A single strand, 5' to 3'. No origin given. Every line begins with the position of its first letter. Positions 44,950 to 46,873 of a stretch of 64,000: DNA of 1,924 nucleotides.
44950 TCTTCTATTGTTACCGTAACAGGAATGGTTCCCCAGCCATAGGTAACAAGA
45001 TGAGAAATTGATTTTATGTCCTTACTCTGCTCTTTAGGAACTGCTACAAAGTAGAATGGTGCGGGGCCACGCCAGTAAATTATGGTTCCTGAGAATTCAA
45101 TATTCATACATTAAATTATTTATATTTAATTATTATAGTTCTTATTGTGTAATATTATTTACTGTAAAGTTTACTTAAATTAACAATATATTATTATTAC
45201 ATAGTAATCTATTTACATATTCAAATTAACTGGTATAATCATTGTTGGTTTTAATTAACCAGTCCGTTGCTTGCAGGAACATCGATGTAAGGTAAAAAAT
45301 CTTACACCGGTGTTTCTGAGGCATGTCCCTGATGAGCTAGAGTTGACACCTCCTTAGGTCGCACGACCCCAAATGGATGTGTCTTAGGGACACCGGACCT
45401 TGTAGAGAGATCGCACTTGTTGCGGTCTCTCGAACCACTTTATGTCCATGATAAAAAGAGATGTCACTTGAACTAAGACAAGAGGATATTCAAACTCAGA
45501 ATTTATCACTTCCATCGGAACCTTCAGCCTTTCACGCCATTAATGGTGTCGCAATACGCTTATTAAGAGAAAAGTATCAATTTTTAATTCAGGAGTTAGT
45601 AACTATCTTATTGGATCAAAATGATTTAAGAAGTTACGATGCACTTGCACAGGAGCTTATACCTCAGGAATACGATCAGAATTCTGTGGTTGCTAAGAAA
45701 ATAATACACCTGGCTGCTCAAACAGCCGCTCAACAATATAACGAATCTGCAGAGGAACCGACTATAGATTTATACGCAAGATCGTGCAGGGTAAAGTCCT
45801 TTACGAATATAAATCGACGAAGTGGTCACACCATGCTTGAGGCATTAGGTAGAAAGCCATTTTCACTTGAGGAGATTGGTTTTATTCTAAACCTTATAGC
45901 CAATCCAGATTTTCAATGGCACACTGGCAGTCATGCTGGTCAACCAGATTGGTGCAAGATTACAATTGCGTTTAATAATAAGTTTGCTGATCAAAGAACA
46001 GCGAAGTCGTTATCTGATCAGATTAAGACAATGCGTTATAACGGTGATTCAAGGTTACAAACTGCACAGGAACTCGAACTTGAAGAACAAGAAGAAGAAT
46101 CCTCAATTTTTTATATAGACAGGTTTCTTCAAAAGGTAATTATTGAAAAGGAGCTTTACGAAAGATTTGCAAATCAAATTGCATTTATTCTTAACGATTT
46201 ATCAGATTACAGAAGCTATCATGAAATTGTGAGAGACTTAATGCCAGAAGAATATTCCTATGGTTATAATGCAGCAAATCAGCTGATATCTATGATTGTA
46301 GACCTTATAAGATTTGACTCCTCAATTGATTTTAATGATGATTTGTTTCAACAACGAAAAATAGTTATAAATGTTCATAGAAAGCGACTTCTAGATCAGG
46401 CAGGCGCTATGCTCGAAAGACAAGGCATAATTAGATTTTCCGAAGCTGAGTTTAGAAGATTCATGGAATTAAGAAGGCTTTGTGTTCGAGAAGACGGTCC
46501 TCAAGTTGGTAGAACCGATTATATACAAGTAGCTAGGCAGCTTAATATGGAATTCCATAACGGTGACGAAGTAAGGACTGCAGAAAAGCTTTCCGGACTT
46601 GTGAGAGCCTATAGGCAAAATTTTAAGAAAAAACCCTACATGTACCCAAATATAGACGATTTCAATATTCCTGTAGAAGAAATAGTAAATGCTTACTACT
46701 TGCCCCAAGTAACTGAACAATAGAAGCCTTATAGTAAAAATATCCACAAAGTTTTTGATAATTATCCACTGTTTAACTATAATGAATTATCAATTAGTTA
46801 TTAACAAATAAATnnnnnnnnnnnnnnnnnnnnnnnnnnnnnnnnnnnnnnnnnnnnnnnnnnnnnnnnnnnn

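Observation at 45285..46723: Structured GC-rich leader of about 170 nt preceding a 420-aa protein with an internal duplication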

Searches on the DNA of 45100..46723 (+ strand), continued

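Call 75: search_with_rna_model(model_id=R1, sources=[L030, L031, L032], max_evalue=10)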
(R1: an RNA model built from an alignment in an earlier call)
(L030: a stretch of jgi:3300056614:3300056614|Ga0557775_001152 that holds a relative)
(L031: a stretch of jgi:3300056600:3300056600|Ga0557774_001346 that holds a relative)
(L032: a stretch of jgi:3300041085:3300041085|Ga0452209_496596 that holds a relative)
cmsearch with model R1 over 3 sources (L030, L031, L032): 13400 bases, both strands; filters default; matches with E-value up to 10: 0.
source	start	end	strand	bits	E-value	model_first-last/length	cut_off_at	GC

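Call 76: search_with_rna_model(model_id=R1, sources=[window, L001, L004, L007, L008, L009, L012, L025, L026, L028], max_evalue=0.0001, make_alignment=true)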
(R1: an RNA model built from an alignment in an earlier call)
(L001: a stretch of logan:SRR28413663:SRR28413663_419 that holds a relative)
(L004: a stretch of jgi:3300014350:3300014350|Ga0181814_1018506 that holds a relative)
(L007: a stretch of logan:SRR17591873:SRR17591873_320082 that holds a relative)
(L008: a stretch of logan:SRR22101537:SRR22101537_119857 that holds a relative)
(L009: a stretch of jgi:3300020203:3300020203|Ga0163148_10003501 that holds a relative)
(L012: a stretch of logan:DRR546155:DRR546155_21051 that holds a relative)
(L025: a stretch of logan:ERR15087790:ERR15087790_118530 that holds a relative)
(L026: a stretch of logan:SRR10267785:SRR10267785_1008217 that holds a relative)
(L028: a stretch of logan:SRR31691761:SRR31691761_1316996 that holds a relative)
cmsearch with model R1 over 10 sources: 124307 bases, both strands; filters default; matches with E-value up to 0.0001: 10.
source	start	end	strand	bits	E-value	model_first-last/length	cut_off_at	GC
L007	3818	3938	+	117.7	4.6e-28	1-123/123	no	0.38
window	45276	45395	+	110.8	2.7e-26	1-123/123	no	0.49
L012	410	547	+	108.1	1.3e-25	1-123/123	no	0.46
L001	3817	3935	+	107.9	1.5e-25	1-123/123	no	0.5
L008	873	1014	+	107.3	2.2e-25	1-123/123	no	0.46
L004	3819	3936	+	106.6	3.3e-25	1-123/123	no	0.47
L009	3795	3927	+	106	4.6e-25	1-123/123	no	0.44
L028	148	278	+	40.6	3.3e-08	1-123/123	no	0.53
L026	2812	2942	+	39.8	5.2e-08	1-123/123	no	0.54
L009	3788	3841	-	32.9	3.1e-06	1-123/123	no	0.35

Alignment A6: 10 matches aligned to the model, 213 columns, each read 5' to 3' on its own strand. Consensus structure (alignment columns), stored with it:
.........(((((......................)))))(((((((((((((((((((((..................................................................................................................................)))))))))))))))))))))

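Call 85: search_rna_families(source=L007, start=5300, end=5600, threshold=evalue, max_evalue=10, show_alignments=2)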
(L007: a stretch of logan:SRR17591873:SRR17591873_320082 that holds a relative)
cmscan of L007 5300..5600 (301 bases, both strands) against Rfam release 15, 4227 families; matches with E-value up to 10: 4.
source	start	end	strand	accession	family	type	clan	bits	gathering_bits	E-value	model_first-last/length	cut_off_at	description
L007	5376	5415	-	RF00207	K10_TLS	Cis-reg;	-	16.4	43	1.3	1-48/48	no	K10 transport/localisation element (TLS)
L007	5358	5439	-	RF03283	mir-1010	Gene; miRNA;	-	14.3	70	3.5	1-93/93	no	mir-1010 microRNA precursor family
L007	5512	5542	+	RF01768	flavi_FSE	Cis-reg; frameshift_element;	-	11.5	43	3.6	1-62/62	no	ribosomal frameshift site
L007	5530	5600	+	RF02091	DAOA-AS1_2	Gene; lncRNA;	-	8.8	43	4.5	1-75/205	3'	DAOA antisense RNA 1 conserved region 2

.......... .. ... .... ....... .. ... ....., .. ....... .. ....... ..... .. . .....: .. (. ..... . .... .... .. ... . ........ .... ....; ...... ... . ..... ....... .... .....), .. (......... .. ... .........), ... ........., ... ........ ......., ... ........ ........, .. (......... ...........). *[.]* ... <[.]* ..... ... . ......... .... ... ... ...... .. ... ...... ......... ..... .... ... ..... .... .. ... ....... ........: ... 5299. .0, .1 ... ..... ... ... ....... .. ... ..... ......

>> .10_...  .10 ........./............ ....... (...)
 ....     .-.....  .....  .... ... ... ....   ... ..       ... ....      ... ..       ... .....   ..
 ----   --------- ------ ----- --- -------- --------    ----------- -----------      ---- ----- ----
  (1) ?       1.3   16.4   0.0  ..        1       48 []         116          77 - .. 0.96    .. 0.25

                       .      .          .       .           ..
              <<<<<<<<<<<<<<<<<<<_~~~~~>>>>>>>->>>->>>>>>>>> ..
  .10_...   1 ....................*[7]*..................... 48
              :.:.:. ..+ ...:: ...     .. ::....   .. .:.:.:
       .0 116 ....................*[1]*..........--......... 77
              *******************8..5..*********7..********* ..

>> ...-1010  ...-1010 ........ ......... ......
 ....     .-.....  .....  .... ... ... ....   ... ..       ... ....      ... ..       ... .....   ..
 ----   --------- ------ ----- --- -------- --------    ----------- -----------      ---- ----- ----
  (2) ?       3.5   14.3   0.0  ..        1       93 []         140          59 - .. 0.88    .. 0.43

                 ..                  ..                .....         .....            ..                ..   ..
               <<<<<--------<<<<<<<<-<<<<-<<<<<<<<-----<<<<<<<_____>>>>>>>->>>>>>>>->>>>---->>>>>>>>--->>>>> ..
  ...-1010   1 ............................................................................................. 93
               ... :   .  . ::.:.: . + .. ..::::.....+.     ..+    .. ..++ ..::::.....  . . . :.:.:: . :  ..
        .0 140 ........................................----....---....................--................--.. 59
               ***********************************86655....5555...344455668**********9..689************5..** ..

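Call 103: search_dna_similar(query=window:45240-45465:+, collection=phages, mode=distant, max_rows=5)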
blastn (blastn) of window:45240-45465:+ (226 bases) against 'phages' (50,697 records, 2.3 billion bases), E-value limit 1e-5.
No match.

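Call 104: search_dna_similar(query=window:45240-45465:+, collection=plasmids, mode=distant, max_rows=5)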
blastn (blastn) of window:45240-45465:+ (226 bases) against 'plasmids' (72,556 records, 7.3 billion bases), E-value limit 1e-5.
No match.
